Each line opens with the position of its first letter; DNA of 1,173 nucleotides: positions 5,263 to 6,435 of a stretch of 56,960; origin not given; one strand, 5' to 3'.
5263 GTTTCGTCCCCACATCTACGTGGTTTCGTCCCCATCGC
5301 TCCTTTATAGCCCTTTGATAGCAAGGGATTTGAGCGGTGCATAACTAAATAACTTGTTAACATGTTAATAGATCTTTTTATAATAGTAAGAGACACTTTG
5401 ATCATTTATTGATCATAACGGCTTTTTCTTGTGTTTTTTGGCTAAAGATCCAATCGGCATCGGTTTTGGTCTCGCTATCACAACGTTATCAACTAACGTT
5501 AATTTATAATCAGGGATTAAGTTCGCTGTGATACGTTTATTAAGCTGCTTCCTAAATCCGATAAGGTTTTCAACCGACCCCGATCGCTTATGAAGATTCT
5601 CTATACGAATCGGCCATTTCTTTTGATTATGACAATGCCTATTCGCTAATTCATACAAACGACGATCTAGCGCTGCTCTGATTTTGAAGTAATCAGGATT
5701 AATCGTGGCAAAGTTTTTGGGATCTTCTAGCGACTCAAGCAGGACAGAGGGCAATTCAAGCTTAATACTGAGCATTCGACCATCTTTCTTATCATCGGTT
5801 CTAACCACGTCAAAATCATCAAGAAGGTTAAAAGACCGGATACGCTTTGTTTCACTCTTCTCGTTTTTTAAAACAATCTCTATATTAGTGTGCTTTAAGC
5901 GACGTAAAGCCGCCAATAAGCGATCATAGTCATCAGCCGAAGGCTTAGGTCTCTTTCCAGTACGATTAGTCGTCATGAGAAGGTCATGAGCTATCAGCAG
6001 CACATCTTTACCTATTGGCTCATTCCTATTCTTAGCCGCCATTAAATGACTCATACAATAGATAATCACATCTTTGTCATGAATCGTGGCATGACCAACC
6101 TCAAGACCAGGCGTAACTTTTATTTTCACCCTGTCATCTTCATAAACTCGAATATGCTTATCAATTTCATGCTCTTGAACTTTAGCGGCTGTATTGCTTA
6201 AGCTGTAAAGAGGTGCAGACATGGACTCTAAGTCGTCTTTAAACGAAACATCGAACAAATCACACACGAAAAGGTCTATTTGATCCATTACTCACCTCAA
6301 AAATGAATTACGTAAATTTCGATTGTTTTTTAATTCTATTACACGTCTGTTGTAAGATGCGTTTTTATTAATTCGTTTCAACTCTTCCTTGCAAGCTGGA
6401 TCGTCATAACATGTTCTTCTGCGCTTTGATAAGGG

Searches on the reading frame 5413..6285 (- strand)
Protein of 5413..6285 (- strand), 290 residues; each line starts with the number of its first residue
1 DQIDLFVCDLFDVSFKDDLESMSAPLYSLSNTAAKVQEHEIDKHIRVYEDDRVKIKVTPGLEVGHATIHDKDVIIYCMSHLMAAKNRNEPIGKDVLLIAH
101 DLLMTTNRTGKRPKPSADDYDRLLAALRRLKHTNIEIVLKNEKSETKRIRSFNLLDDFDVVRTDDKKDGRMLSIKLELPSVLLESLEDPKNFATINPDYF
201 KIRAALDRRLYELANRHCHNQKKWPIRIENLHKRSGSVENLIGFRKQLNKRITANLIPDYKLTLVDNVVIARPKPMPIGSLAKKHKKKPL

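Call 9: search_protein_families(library=pfam, proteins=[window:5413-6285:-], max_evalue=0.01)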
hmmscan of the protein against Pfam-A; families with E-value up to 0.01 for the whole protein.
window:5413-6285:- (290 aa): 1 family
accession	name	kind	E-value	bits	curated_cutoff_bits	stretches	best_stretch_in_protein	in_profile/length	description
PF10134.15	RPA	-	5.4e-57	193.4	27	1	16-262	1-228/228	Replication initiator protein A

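Call 38: search_dna_similar(query=window:5413-6285:-, collection=plasmids, mode=protein, max_rows=15)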
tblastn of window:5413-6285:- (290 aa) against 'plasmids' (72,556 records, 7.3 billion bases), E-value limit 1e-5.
Records with a match: 1005; places in all: 1079; records where one place covers at least 80% of the query: 972.
Best place of each record, by identity: <60% 1005.
By first word of the organism name: Pseudomonas 93; Sphingobium 82; Phaeobacter 74; Arsenophonus 46; Sphingomonas 40; Klebsiella 39; Citrobacter 36; Paracoccus 35; Sulfitobacter 24; Enterobacter 22; and 147 more.
By predicted mobility (MOB-suite, as given by PLSDB): non-mobilizable 452; conjugative 323; mobilizable 230.
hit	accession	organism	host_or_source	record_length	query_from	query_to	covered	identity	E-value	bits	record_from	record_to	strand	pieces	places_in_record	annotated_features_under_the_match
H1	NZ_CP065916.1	Pelagovum pacificum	cell culture,seawater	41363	4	279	95%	40.4%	2e-45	171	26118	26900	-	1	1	replication initiator protein A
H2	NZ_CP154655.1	Alloyangia pacifica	-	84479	4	272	93%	40.6%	1e-43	166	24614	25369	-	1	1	replication initiator protein A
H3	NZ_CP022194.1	Alloyangia pacifica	cell culture,oil-contaminated sediment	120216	4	272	93%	40.2%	8e-43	163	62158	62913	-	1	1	replication initiator protein A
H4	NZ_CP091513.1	Vitreoscilla stercoraria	Bos taurus,cell culture,Dung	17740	2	281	97%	38.2%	6e-37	146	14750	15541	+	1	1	replication initiator protein A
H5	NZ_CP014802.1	Salipiger profundus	single cell,environmental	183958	4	281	96%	38.2%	1e-41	159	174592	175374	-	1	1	replication initiator protein A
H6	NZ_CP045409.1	Roseovarius sp. THAF9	pure culture,Surface of a polyethylene ...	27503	4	275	94%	38.8%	3e-37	147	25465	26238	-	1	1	replication initiator protein A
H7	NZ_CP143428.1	Roseobacter litoralis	Fucus vesiculosus var. spiralis,cell ...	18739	4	275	94%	38.4%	1e-36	145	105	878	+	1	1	replication initiator protein A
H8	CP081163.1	Rhodobacteraceae bacterium S2214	-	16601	4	275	94%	38.4%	1e-36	145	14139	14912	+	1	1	replication initiator protein A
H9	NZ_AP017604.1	Sphingopyxis sp. EG6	-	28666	4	267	91%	39.4%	3e-37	147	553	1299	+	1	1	replication initiator protein A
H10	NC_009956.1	Dinoroseobacter shibae DFL 12 = DSM 16493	-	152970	2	271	93%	38.5%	4e-41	158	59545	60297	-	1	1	replication initiator protein A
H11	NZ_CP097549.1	Dinoroseobacter shibae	Alexandrium ostenfeldii,pure culture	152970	2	271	93%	38.5%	4e-41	158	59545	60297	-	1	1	replication initiator protein A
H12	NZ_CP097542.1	Dinoroseobacter shibae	Prorocentrum lima,pure culture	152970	2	271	93%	38.5%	4e-41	158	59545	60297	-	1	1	replication initiator protein A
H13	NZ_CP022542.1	Antarctobacter heliothermus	Skeletonema marinoi strain ST54,Cell ...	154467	4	267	91%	39.4%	6e-44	166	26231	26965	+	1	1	replication initiator protein A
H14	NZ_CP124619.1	Tropicibacter oceani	pure culture,sediment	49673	4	267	91%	39.4%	3e-41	159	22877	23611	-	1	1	replication initiator protein A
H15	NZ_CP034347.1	Roseovarius faecimaris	cell culture,soil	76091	4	262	89%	40.2%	3e-43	164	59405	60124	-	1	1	replication initiator protein A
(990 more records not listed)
